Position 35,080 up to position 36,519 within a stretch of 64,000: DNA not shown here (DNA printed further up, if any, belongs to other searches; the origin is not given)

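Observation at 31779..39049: Cargo block C as a whole: 7-kb, six-gene, transposase-free insertion between two ICE backbone genes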

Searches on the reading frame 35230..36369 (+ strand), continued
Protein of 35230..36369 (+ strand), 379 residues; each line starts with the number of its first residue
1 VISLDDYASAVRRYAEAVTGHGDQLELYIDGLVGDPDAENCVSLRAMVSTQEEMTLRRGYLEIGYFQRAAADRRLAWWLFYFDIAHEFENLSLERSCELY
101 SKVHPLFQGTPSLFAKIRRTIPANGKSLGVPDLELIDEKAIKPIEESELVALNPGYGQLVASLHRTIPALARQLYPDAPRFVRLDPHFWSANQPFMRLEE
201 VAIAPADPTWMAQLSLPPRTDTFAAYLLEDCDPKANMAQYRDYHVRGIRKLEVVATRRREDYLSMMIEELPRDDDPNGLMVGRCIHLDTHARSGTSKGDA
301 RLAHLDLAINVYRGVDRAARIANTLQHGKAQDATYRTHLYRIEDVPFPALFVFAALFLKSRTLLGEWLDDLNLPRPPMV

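Call 86: search_protein_families(library=pfam, alignment_id=A6, max_evalue=0.00001)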
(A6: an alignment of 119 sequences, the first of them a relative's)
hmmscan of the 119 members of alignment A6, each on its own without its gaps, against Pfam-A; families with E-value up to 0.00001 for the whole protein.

A. member 1, L106:10056-12071:+ (671 aa): 4 families
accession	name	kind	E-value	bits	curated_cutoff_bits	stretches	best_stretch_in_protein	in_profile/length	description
PF01011.28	PQQ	-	5.9e-23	81.8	26.7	1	297-432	158-292/595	Glucose/ethanol/alcohol dehydrogenase, beta-propeller domain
PF13360.13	PQQ_2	-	4.7e-20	72.7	27.6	1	259-425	28-145/233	Outer membrane protein assembly factor BamB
PF13570.13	Beta-prop_ACSF4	-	4e-13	49.9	133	0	189-354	78-212/329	Beta-alanine-activating enzyme, beta-propeller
PF13442.11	Cytochrome_CBB3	-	7.6e-09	36.2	27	1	65-130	3-68/68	Cytochrome C oxidase, cbb3-type, subunit III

B. families by the number of members that match (of 119 scanned): 122 families (the first 25 are shown)
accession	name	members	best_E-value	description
PF07508.19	Recombinase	5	1e-18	Recombinase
PF00239.26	Resolvase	4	3.8e-40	Resolvase, N terminal domain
PF02518.31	HATPase_c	3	1.6e-22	Histidine kinase-, DNA gyrase B-, and HSP90-like ATPase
PF06114.19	Peptidase_M78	3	3.4e-21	IrrE N-terminal-like domain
PF13289.12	SIR2_2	3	5e-19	SIR2-like domain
PF00512.31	HisKA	3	1.2e-12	His Kinase A (phospho-acceptor) domain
PF06574.18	FAD_syn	2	1.3e-48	FAD synthetase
PF14462.11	Prok-E2_E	2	2.5e-47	Prokaryotic E2 family E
PF01687.23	Flavokinase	2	1.7e-42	Riboflavin kinase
PF14452.12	Multi_ubiq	2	5.8e-41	Multiubiquitin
PF00689.26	Cation_ATPase_C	2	8.4e-40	Cation transporting ATPase, C-terminus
PF00005.33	ABC_tran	2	7.8e-34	ABC transporter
PF19570.5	DUF6088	2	2e-28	Family of unknown function (DUF6088)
PF02195.25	ParB_N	2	1.6e-27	ParB N-terminal domain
PF00072.30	Response_reg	2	2.7e-25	Response regulator receiver domain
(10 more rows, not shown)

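Call 104: search_dna_similar(query=window:35230-36369:+, collection=plasmids, mode=protein, max_rows=12)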
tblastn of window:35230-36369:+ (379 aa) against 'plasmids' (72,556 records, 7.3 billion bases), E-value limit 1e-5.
Records with a match: 5; places in all: 5; records where one place covers at least 80% of the query: 2.
Best place of each record, by identity: <60% 5.
By first word of the organism name: Bacillus 2; Peribacillus 1; Priestia 1; Rhizobium 1.
By predicted mobility (MOB-suite, as given by PLSDB): non-mobilizable 4; mobilizable 1.
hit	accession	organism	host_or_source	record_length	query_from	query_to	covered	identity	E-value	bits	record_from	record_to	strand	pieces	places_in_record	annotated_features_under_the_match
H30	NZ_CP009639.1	Bacillus cereus 03BB108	Dust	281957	1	368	97%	29.9%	4e-28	123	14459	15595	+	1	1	hypothetical protein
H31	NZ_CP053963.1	Bacillus cereus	-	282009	1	368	97%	29.9%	4e-28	123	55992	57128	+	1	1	hypothetical protein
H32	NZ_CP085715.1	Peribacillus asahii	single cell,soil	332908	96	370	73%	28.1%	2e-18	95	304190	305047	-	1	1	hypothetical protein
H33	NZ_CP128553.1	Priestia aryabhattai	seagrass,mixed culture,rhizosphere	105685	104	368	70%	26.3%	3e-8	64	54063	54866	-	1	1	hypothetical protein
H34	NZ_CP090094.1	Rhizobium leguminosarum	Galega,Cell culture,Plant nodule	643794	2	204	54%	33.5%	8e-18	93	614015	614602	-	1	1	hypothetical protein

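Call 106: get_annotated_region(hit=H30, flank=8000)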
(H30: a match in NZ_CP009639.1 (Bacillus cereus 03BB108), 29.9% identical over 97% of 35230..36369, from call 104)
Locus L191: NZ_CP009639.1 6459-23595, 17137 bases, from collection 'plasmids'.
description: Bacillus cereus 03BB108 plasmid pBFI_1, complete sequence
organism: Bacillus cereus 03BB108 (NCBI taxid 451709)
taxonomy: Bacteria; Bacillota; Bacilli; Bacillales; Bacillaceae; Bacillus; Bacillus cereus; Bacillus cereus 03BB108
host: -; source: Dust; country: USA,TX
typing (MOB-suite, as given by PLSDB): non-mobilizable; replicon rep_cluster_170; mating-pair formation MPF_T
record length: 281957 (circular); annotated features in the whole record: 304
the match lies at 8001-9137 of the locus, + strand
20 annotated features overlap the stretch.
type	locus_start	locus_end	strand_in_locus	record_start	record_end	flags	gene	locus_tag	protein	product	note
CDS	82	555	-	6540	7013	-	-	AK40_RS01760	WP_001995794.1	hypothetical protein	-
CDS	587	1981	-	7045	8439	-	-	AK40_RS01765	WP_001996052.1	DNA cytosine methyltransferase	-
CDS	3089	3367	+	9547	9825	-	-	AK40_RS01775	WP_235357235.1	hypothetical protein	-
CDS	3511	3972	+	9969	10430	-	-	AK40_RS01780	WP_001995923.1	hypothetical protein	-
CDS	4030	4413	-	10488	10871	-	-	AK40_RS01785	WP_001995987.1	DUF4878 domain-containing protein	-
CDS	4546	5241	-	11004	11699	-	-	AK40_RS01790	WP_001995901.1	hypothetical protein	-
CDS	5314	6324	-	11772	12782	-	dnaI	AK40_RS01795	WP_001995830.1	primosomal protein DnaI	-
CDS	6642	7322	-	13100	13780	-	-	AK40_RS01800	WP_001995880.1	SEC-C metal-binding domain-containing protein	-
CDS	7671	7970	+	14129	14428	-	-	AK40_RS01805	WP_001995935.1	metalloregulator ArsR/SmtB family transcription factor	GO:0006355 - regulation of DNA-templated transcription [Evidence IEA]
CDS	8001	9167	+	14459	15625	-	-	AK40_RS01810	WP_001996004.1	hypothetical protein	-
CDS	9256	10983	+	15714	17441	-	-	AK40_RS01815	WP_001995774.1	hypothetical protein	-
CDS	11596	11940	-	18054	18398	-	-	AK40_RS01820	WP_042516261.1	hypothetical protein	-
CDS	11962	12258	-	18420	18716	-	-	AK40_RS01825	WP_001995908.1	hypothetical protein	-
CDS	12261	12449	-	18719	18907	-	-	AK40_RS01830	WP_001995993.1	DUF3970 family protein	-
CDS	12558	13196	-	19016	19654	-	-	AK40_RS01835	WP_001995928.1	hypothetical protein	-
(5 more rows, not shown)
